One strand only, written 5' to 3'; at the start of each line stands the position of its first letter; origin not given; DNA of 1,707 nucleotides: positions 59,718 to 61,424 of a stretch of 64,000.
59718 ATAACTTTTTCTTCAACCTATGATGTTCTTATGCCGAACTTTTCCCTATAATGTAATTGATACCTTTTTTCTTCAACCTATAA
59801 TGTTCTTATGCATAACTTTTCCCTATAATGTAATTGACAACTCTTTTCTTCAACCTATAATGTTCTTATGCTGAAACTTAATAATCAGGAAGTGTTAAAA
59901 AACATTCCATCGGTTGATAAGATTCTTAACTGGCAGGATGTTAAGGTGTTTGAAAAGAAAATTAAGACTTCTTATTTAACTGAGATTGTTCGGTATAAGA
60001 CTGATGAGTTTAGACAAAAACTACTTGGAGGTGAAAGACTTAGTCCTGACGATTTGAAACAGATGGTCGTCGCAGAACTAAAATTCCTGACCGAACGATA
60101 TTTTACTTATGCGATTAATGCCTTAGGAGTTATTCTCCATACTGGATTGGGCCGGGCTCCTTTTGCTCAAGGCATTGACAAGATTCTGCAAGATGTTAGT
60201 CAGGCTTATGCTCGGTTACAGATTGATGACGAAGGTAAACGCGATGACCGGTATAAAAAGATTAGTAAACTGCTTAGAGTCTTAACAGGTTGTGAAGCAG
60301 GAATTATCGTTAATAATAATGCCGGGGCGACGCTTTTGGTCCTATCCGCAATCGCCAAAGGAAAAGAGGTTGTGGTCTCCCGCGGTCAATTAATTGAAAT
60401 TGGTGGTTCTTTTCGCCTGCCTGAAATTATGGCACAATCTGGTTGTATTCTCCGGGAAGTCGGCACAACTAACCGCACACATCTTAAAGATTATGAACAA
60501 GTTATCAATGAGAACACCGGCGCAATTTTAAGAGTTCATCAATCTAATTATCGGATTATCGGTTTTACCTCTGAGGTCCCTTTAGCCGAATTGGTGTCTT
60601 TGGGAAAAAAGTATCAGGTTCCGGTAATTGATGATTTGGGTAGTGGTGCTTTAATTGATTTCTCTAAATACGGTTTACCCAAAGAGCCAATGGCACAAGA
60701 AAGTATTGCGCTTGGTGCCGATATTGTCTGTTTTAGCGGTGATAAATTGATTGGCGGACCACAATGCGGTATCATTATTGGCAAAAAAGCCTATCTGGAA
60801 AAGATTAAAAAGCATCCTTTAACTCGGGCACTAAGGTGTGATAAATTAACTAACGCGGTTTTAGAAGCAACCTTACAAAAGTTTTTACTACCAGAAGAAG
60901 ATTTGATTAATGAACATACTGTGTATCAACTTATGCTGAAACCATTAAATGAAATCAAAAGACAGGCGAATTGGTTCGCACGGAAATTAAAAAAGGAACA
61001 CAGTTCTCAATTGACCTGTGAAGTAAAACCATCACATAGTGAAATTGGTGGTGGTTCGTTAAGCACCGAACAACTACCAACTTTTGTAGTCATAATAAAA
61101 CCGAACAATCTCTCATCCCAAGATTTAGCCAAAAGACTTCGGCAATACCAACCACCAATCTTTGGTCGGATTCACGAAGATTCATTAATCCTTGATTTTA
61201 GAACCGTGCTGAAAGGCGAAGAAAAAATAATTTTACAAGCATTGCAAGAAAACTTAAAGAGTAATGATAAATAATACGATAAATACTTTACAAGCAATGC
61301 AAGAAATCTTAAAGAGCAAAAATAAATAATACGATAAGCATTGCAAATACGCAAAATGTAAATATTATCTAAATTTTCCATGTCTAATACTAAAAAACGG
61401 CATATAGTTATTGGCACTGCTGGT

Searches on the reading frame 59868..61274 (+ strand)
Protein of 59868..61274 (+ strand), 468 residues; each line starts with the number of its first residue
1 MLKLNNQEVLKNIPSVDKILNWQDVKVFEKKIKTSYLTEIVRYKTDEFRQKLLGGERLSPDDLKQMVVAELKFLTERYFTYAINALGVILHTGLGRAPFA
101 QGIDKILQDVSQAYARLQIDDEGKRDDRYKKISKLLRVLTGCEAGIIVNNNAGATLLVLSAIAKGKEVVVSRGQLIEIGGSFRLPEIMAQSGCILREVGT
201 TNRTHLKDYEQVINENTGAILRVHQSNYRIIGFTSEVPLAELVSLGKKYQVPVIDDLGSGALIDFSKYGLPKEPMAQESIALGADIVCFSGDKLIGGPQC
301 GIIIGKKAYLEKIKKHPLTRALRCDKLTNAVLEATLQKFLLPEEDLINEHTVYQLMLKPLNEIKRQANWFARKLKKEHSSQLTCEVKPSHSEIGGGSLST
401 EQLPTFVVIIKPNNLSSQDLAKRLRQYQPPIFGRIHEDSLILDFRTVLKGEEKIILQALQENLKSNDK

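Call 67: search_protein_families(library=pfam, proteins=[window:59868-61274:+])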
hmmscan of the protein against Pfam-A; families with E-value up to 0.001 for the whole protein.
window:59868-61274:+ (468 aa): 3 families
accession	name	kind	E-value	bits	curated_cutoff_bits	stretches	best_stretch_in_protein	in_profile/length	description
PF03841.19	SelA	-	2.7e-143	477.9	22.8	1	83-447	2-366/367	L-seryl-tRNA selenium transferase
PF01053.26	Cys_Met_Meta_PP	-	4.2e-05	22.7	27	1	133-305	58-213/381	Cys/Met metabolism PLP-dependent enzyme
PF00266.25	Aminotran_5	-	0.00012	21.7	21.5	1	162-315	85-223/371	Aminotransferase class-V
